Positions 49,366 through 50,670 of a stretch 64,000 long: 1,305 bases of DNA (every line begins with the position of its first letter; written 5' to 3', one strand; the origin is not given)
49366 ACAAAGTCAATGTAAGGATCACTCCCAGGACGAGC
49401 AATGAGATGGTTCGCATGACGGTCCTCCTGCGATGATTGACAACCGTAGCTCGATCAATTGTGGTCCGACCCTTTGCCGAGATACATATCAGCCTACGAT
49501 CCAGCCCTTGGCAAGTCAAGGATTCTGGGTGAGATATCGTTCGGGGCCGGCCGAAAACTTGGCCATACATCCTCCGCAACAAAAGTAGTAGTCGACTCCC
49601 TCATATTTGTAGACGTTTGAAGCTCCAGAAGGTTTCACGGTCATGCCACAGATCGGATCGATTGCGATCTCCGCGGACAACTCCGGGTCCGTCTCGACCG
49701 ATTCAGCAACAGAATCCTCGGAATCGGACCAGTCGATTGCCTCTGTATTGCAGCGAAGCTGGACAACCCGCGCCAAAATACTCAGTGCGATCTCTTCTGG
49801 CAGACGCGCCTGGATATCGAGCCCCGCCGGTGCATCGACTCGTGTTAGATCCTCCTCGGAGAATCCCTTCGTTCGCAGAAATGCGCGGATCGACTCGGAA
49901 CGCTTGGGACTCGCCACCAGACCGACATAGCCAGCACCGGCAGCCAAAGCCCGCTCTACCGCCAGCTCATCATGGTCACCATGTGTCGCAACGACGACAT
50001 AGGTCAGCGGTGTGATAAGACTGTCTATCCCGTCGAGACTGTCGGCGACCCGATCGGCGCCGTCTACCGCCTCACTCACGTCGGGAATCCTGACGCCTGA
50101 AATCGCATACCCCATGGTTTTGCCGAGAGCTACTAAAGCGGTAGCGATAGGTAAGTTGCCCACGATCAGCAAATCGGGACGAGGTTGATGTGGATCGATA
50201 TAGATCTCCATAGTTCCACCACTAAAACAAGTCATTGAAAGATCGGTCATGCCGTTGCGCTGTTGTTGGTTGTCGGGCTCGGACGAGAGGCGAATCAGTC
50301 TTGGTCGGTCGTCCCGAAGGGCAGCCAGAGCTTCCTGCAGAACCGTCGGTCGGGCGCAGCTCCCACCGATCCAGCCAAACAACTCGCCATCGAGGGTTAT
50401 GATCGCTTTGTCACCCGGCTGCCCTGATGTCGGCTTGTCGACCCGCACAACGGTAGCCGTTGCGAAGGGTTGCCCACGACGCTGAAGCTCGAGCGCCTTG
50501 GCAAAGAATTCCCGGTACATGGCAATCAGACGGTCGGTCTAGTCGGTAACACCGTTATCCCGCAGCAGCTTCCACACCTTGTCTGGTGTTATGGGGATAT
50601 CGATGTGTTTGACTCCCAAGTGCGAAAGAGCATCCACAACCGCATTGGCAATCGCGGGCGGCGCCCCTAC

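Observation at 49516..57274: Form I aerobic CO-dehydrogenase cluster with a non-canonical gene order and an XdhC-YHS fusion as a candidate copper-delivery factor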

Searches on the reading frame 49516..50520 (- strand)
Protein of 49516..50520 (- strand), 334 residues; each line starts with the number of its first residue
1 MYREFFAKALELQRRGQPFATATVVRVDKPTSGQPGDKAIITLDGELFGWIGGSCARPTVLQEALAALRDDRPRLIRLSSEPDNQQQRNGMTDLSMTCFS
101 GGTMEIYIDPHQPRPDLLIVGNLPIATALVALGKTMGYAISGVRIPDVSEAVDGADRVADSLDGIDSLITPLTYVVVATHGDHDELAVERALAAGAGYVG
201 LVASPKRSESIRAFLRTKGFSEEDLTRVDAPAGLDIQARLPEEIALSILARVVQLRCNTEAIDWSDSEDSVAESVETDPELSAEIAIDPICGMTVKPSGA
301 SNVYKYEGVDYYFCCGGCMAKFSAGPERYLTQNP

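Call 4: search_protein_families(library=pfam, proteins=[window:49516-50520:-], max_evalue=0.01)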
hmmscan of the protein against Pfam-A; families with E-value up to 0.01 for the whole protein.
window:49516-50520:- (334 aa): 4 families
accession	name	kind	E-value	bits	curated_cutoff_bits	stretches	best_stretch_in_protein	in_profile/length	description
PF13478.12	XdhC_C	-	3.3e-26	92.7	29.7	1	117-251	1-124/125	XdhC Rossmann domain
PF02625.21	XdhC_CoxI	-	3.4e-18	65.8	24.3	1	13-77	2-66/68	XdhC and CoxI family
PF04945.19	YHS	-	6.2e-13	49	30.3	1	287-332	2-46/47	YHS domain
PF24273.1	TRASH_HVO_1752_C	-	6.8e-05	23.4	27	1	291-324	7-38/47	HVO_1752, C-terminal TRASH domain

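Call 5: search_protein_families(library=ncbifam, proteins=[window:49516-50520:-], max_evalue=0.01)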
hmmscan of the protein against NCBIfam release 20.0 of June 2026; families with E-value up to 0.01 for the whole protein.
window:49516-50520:- (334 aa): 2 families
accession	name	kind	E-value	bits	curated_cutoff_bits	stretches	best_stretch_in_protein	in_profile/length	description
NF045664.1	XdhC_rel_AOR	equivalog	2.6e-31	109.2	350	2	85-257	165-345/346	XdhC family aldehyde oxidoreductase maturation factor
TIGR02964.1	xanthine_xdhC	equivalog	7.1e-09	35.6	161.6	1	24-252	5-245/246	xanthine dehydrogenase accessory protein XdhC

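Call 7: search_solved_structures(query=window:49516-50520:-, max_evalue=0.01, show_alignments=3)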
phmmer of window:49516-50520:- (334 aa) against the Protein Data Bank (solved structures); distinct sequences matched with E-value up to 0.01: 2.
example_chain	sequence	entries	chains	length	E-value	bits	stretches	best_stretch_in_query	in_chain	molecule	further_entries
2we7_A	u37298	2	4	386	5.8e-17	65.3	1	17-260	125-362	Xanthine dehydrogenase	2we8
3on5_A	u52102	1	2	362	7.5e-08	35.3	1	112-256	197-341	BH1974 protein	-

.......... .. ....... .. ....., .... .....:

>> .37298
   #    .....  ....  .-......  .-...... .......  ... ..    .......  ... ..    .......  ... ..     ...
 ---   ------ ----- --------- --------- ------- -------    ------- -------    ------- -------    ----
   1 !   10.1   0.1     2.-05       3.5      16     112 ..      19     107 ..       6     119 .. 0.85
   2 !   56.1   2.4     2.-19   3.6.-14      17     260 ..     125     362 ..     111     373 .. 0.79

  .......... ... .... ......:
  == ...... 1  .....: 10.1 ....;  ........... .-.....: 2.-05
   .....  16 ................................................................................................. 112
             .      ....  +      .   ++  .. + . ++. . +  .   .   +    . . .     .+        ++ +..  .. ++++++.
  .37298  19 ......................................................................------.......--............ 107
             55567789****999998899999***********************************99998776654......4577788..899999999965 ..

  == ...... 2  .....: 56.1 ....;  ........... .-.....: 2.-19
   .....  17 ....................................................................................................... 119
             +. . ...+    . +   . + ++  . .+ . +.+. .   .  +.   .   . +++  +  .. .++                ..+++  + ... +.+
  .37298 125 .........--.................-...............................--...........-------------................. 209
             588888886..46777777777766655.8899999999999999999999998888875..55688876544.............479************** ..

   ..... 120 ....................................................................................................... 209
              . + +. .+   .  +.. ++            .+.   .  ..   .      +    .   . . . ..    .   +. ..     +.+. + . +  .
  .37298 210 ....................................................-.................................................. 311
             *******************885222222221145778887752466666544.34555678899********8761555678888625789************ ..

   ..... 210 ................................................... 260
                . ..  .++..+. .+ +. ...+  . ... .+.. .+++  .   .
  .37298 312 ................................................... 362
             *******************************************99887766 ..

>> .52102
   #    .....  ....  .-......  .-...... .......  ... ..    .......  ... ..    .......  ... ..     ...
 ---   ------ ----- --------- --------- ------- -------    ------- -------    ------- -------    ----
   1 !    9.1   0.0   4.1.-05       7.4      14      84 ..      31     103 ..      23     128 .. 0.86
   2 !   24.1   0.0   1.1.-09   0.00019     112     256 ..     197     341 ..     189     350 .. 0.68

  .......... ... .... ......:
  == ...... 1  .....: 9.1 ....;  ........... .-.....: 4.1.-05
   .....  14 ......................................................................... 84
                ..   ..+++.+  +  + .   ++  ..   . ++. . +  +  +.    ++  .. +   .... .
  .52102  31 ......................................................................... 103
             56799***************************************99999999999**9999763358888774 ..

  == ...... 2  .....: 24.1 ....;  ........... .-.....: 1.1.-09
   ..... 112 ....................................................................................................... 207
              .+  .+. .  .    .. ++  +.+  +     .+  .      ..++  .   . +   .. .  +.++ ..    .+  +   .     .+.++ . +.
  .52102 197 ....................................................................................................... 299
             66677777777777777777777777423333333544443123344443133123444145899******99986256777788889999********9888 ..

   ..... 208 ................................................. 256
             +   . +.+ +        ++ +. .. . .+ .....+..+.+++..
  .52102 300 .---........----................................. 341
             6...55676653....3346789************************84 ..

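Call 8: find_homologous_proteins(query=window:49516-50520:-, max_evalue=0.00001)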
Query window:49516-50520:- (334 aa): 7808 proteins with E <= 0.00001 among 8000 candidates; the best 120 are listed.
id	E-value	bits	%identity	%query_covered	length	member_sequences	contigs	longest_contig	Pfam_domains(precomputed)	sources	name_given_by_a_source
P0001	4.3e-217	738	99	100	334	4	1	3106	PF02625.22,PF13478.13,PF04945.20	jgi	jgi:xanthine dehydrogenase accessory factor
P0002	2.0e-166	571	76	100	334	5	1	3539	PF02625.22,PF13478.13,PF04945.20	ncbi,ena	-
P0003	1.7e-165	568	77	100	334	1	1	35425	PF02625.22,PF13478.13,PF04945.20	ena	-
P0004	2.4e-150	518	70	100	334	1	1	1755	PF02625.22,PF13478.13,PF04945.20,PF24273.2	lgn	-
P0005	7.1e-149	514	71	98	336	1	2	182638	PF02625.22,PF13478.13,PF04945.20,PF24273.2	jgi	-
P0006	2.1e-148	512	69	99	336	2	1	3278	PF02625.22,PF13478.13,PF04945.20,PF24273.2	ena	-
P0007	3.6e-148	511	69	100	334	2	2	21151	PF02625.22,PF13478.13,PF04945.20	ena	-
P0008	9.1e-147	507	69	100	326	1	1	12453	PF02625.22,PF13478.13,PF04945.20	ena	-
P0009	3.7e-144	498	68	100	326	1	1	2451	PF02625.22,PF13478.13,PF04945.20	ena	-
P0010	6.1e-139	481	65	99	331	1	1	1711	PF02625.22,PF13478.13,PF04945.20,PF24273.2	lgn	-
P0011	5.1e-137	475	69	92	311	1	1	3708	PF02625.22,PF13478.13,PF04945.20,PF24273.2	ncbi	ncbi:MAG: XdhC family protein [Acidobacteriota bacterium]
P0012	1.0e-124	434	82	73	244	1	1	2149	PF13478.13,PF04945.20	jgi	jgi:xanthine dehydrogenase accessory factor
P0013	9.9e-124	431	56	99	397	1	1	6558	PF02625.22,PF13478.13,PF04945.20,PF24273.2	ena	-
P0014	1.1e-122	428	56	99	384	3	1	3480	PF02625.22,PF13478.13,PF04945.20,PF24273.2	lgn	-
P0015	1.1e-122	428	60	98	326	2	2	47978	PF02625.22,PF13478.13,PF04945.20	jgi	jgi:xanthine dehydrogenase accessory factor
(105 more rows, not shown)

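Call 13: find_related_loci(query=A1, collection=genome_contigs, flank=10000)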
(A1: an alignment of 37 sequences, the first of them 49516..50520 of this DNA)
Query A1 (334 aa) in genome_contigs; peptide patterns used: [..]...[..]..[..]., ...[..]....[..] (x = any residue, [..] = any of these).
245 stretches matched a pattern; 205 encode a relative of the query (tblastn E <= 1e-3); the best 80 are kept; 80 distinct loci.
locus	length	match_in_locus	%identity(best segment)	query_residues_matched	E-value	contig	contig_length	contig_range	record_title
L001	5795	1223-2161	59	11-330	7e-121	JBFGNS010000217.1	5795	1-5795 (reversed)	MAG: Thermoanaerobaculia bacterium isolate Mix_sand03.2021.01.Z.37 k141_2724891_length_5795_cov_14.8306, whole genome sh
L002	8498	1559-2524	56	4-329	2e-117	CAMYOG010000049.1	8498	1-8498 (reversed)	MAG: Thermoanaerobaculia bacterium isolate ES_Acidobacteriota_04 genome assembly, contig: scaffold_5814, whole genome sh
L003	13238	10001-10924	53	4-331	1e-114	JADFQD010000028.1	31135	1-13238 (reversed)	MAG: Acidobacteria bacterium isolate B78T1B8 B78T1B8_NODE2125, whole genome shotgun sequence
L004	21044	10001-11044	52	1-331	2e-112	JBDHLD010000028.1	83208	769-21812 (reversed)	MAG: Gemmatimonadota bacterium isolate BHB10-38_Bin_83 BHB10-38_Bin_83_scaffold_2247, whole genome shotgun sequence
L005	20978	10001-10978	54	1-329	5e-112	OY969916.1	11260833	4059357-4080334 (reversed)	MAG: uncultured Chloroflexia bacterium isolate MFD01916.bin.3.39 genome assembly, chromosome: 1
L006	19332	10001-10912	55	4-331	6e-112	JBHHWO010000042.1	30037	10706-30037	MAG: Thermoanaerobaculia bacterium isolate S.2_sp2_bin.11 NODE_171_length_30037_cov_8.385998, whole genome shotgun seque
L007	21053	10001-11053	54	1-322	2e-111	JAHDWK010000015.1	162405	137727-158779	MAG: Anaerolineae bacterium isolate CHL1 NODE_309_length_162405_cov_207.106985, whole genome shotgun sequence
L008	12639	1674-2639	53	1-330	5e-111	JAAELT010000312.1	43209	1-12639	MAG: bacterium isolate Bpl_12 BplG_CONTIG2725984, whole genome shotgun sequence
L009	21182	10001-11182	53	1-333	5e-111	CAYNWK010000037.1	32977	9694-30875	MAG TPA_asm: uncultured Anaerolineaceae bacterium isolate SRP214966_co2_130 genome assembly, contig: NODE_1572_length_32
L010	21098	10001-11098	49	1-333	5e-111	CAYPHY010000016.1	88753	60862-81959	MAG TPA_asm: uncultured Ardenticatenaceae bacterium isolate binchicken_co59_761 genome assembly, contig: NODE_212_length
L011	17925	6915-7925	54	1-333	2e-110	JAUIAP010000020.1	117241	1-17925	MAG: Anaerolineae bacterium isolate 5_bin.52 NODE_269_length_117241_cov_2.403240, whole genome shotgun sequence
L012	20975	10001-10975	52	1-333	3e-110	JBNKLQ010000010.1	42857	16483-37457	MAG: Candidatus Promineifilaceae bacterium isolate H1H2.bin.11.strict NODE_10_length_42857_cov_4.234035, whole genome sh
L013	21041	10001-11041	50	1-333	3e-110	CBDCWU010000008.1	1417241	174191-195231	MAG: Candidatus Promineifilaceae bacterium isolate 3a3e19e2-5470-4693-b67a-557dfc69874c genome assembly, contig: contig_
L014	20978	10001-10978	51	1-331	4e-110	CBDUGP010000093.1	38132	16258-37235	MAG TPA_asm: uncultured bacterium isolate SRR22808116_maxbin2_13 genome assembly, contig: ERZ25043450.469, whole genome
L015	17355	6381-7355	53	1-330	1e-109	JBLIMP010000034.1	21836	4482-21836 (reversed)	MAG: Cellvibrionaceae bacterium isolate 3300053785_73 Ga0535658_0005200, whole genome shotgun sequence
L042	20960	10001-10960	52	1-332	2e-106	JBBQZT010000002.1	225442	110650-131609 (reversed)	MAG: Chloroflexia bacterium isolate Co_metawrap_2250 Cmw_2250_k141_3448925_length_225442_cov_31.0000, whole genome shotg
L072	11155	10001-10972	52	1-322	4e-101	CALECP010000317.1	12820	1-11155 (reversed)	MAG: uncultured Anaerolineae bacterium isolate R2_Bin_Bin_126_1 genome assembly, contig: c_000000893818, whole genome sh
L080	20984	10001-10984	50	1-332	5e-99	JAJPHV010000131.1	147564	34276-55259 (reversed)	MAG: Chloroflexota bacterium isolate Centralia_MAG_208 k107_25275074, whole genome shotgun sequence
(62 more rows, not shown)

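Call 37: predict_structure(alignment_id=A1)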
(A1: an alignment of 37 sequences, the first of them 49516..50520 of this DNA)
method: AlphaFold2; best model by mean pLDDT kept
length: 334 residues; sequences in the alignment: 37
mean_pLDDT: 86.9   pTM: 0.70
mean pLDDT of the five models: 86.9, 86.8, 86.7, 86.5, 85.9
residues with pLDDT >= 90: 206; 70-90: 96; 50-70: 14; < 50: 18
segments of 3 or more residues with pLDDT < 50: 267-282
pLDDT, mean of each block of 10 residues (from residue 1): 83 90 88 89 92 84 93 91 76 78 90 94 95 96 93 95 93 93 93 95 93 97 95 83 95 90 62 33 72 84 93 91 91 51
secondary structure, 60 per line:
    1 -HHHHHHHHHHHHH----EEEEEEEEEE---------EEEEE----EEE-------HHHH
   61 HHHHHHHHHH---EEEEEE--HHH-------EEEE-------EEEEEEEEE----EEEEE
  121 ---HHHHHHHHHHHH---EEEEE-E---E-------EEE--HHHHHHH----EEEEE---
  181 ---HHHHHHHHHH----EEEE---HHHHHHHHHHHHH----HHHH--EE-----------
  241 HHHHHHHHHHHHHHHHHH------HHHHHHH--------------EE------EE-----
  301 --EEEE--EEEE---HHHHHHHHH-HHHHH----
elements in order: H2-14 E19-28 E38-42 E47-49 H57-70 E74-79 E92-95 E103-111 E116-120 H124-135 E139-143 E157-159 H162-168 E173-177 H184-193 E198-201 H205-217 H222-225 H241-258 H265-271 E303-306 E309-312 H316-324 H326-330

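Call 47: find_encoding_contigs(protein=window:49516-50520:-, flank=3000, max_places=4)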
Protein window:49516-50520:- (334 aa): 1 contig read that carries it; 1 place shown.
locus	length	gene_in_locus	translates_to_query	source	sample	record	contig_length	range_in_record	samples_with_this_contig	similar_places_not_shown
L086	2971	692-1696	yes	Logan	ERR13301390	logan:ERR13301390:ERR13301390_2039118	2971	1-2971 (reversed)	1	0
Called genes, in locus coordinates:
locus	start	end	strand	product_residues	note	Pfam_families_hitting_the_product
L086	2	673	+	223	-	?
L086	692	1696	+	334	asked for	PF02625:XdhC_CoxI, PF13478:XdhC_C, PF04945:YHS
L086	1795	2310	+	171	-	-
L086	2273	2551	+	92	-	-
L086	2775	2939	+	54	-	-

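Call 61: find_encoding_contigs(protein=P0003, flank=10000, max_places=2)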
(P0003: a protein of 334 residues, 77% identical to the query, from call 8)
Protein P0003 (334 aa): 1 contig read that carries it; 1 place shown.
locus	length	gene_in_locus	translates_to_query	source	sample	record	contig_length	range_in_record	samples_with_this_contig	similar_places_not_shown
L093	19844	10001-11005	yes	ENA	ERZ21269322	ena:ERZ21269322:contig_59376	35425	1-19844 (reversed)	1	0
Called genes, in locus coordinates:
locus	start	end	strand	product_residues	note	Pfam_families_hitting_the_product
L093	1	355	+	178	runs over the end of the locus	-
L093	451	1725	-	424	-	PF14302:DUF4377, PF27665:UCP028175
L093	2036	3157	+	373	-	PF00155:Aminotran_1_2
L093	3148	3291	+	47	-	-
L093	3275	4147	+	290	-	PF13191:AAA_16 (weak), PF00004:AAA, PF07726:AAA_3 (faint), PF07728:AAA_5, PF13401:AAA_22 (weak)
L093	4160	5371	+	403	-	PF05762:VWA_CoxE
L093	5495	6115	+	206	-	PF06240:COXG, PF10604:Polyketide_cyc2 (faint)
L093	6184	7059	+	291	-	PF00941:FAD_binding_5, PF03450:CO_deh_flav_C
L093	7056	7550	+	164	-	PF01799:Fer2_2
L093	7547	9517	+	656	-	PF01315:Ald_Xan_dh_C, PF02738:MoCoBD_1, PF20256:MoCoBD_2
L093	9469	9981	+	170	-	PF20256:MoCoBD_2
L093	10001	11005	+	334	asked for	PF02625:XdhC_CoxI, PF13478:XdhC_C, PF04945:YHS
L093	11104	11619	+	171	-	-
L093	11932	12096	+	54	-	-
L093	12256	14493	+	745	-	PF02771:Acyl-CoA_dh_N, PF02770:Acyl-CoA_dh_M, PF00441:Acyl-CoA_dh_1, PF22924:ACOX_C_alpha1, PF01756:ACOX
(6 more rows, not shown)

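Call 62: find_encoding_contigs(protein=P0005, flank=10000, max_places=2)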
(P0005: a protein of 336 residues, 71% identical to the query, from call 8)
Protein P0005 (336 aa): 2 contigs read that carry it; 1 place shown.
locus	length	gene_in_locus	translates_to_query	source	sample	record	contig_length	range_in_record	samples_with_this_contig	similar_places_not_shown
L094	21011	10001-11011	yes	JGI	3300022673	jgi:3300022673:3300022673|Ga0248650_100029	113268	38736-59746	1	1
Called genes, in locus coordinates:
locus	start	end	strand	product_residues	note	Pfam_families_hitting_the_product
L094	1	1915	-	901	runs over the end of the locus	PF00069:Pkinase, PF03109:ABC1, PF07714:PK_Tyr_Ser-Thr, PF01636:APH (weak), PF13176:TPR_7 (faint), PF13428:TPR_14 (faint), PF13431:TPR_17 (faint), PF00515:TPR_1 (faint), +10 more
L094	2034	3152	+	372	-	PF00155:Aminotran_1_2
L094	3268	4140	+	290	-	PF13191:AAA_16 (weak), PF00004:AAA, PF07726:AAA_3 (faint), PF07728:AAA_5, PF13401:AAA_22 (weak)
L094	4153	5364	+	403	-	PF05762:VWA_CoxE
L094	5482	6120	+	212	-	PF06240:COXG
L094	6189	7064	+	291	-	PF00941:FAD_binding_5, PF03450:CO_deh_flav_C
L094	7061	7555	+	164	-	PF01799:Fer2_2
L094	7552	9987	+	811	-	PF01315:Ald_Xan_dh_C, PF02738:MoCoBD_1, PF20256:MoCoBD_2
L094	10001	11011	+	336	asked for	PF02625:XdhC_CoxI, PF24273:TRASH_HVO_1752_C (faint), PF13478:XdhC_C, PF04945:YHS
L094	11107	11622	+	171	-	-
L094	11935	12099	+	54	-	-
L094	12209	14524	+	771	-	PF02771:Acyl-CoA_dh_N, PF02770:Acyl-CoA_dh_M, PF00441:Acyl-CoA_dh_1, PF22924:ACOX_C_alpha1, PF01756:ACOX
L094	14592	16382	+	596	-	PF00664:ABC_membrane, PF13401:AAA_22 (faint), PF00005:ABC_tran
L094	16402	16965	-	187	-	PF04191:PEMT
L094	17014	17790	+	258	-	-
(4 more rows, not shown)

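Call 65: list_cluster_members(proteins=[P0271, window:49516-50520:-])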
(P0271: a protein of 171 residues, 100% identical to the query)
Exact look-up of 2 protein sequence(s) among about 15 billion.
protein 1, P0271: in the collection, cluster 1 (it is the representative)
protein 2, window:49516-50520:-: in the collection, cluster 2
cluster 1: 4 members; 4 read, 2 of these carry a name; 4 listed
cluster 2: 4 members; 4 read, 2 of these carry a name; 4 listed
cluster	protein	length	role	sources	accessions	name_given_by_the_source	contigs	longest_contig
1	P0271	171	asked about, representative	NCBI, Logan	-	-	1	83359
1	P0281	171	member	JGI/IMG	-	hypothetical protein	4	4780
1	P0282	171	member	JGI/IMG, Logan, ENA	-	hypothetical protein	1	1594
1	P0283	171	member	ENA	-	-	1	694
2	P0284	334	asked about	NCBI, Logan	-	-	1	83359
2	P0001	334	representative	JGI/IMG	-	xanthine dehydrogenase accessory factor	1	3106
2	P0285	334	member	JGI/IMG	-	xanthine dehydrogenase accessory factor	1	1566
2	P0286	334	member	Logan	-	-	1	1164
